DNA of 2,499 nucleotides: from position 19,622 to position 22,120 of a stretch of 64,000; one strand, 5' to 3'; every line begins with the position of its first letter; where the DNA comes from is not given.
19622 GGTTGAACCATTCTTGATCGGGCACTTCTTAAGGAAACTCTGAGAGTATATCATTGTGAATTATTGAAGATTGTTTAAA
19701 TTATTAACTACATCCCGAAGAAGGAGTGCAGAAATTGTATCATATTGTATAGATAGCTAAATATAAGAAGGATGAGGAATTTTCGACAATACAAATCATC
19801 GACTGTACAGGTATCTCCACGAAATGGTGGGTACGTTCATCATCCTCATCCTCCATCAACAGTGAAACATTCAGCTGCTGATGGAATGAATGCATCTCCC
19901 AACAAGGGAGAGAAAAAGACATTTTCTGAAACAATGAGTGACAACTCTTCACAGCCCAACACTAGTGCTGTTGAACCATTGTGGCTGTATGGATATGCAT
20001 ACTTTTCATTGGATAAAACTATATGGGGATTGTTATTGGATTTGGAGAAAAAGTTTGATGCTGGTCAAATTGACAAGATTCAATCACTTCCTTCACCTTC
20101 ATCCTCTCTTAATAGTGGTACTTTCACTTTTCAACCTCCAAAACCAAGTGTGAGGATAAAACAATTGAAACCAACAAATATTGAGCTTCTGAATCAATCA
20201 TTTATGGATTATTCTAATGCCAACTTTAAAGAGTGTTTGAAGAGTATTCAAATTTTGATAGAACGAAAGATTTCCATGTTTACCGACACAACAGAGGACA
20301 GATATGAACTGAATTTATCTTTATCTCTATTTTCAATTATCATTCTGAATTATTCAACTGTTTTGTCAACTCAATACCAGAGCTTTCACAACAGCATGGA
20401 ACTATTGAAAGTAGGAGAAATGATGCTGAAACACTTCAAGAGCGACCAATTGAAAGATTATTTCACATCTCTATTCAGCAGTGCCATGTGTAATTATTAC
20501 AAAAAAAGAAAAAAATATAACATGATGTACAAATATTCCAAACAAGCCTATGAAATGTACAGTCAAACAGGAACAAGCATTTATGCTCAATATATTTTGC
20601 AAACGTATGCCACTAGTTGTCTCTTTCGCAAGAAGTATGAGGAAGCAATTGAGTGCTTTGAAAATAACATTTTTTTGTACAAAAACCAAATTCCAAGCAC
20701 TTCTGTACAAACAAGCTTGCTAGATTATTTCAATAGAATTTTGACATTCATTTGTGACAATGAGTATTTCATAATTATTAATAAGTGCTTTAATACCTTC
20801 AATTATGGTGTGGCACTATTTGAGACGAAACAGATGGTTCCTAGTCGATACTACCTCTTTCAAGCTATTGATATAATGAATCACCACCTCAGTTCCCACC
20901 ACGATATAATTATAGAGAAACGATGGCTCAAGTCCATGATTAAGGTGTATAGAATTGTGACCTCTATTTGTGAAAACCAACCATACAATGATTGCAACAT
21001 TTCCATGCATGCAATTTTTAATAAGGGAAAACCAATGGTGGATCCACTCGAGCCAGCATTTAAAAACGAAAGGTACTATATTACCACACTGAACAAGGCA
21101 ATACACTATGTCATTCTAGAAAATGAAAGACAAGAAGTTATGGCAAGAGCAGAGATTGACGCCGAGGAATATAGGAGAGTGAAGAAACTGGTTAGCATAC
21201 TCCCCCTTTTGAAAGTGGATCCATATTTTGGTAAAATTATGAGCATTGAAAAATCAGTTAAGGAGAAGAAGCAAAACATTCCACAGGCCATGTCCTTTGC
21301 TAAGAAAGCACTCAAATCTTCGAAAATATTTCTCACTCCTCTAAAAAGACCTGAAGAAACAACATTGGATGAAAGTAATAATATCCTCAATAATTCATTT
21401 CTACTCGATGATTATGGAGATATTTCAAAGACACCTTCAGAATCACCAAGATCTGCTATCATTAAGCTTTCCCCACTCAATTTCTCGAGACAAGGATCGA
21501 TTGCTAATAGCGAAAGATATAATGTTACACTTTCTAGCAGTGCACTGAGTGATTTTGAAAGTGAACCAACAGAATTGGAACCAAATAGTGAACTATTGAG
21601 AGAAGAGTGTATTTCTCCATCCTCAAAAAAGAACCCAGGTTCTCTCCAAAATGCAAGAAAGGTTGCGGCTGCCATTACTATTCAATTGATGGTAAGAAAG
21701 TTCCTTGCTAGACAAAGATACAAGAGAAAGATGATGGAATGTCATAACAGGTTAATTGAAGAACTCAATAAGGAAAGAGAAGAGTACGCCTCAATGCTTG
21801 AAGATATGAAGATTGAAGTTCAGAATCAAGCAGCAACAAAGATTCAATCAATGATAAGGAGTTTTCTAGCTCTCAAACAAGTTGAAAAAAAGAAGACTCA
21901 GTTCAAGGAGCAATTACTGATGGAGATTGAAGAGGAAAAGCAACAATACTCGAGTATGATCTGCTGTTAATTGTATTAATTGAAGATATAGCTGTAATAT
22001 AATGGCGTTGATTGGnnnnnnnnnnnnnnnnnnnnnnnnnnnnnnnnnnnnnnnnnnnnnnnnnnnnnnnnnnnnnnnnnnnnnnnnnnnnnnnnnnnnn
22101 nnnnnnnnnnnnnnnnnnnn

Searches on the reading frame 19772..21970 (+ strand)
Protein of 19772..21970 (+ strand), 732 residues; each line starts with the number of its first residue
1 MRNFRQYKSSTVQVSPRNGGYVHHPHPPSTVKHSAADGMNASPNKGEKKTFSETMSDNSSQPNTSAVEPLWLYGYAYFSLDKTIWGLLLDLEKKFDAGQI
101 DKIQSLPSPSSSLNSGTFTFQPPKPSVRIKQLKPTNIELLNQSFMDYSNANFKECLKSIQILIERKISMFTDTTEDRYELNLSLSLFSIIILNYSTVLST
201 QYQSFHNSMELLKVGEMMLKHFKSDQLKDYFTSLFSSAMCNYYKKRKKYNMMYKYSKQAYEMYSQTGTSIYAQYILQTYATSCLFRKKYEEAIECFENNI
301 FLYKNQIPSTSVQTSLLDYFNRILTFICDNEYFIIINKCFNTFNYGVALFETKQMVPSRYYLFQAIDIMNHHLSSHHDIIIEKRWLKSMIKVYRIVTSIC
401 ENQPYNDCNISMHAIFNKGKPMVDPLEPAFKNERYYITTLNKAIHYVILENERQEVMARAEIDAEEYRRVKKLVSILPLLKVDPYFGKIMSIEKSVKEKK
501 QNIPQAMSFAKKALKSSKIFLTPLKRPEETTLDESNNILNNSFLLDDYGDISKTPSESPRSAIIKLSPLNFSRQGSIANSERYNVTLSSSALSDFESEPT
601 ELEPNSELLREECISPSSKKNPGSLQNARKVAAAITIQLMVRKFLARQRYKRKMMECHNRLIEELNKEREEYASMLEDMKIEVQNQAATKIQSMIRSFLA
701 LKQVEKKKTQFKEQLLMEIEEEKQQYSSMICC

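Call 13: search_protein_families(library=pfam, max_evalue=0.001, proteins=[window:19772-21970:+])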
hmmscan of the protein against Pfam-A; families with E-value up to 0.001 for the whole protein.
window:19772-21970:+ (732 aa): 1 family
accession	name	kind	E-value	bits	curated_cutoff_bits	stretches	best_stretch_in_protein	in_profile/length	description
PF00612.33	IQ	-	3.3e-08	33.1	20.3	0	632-651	2-21/21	IQ calmodulin-binding motif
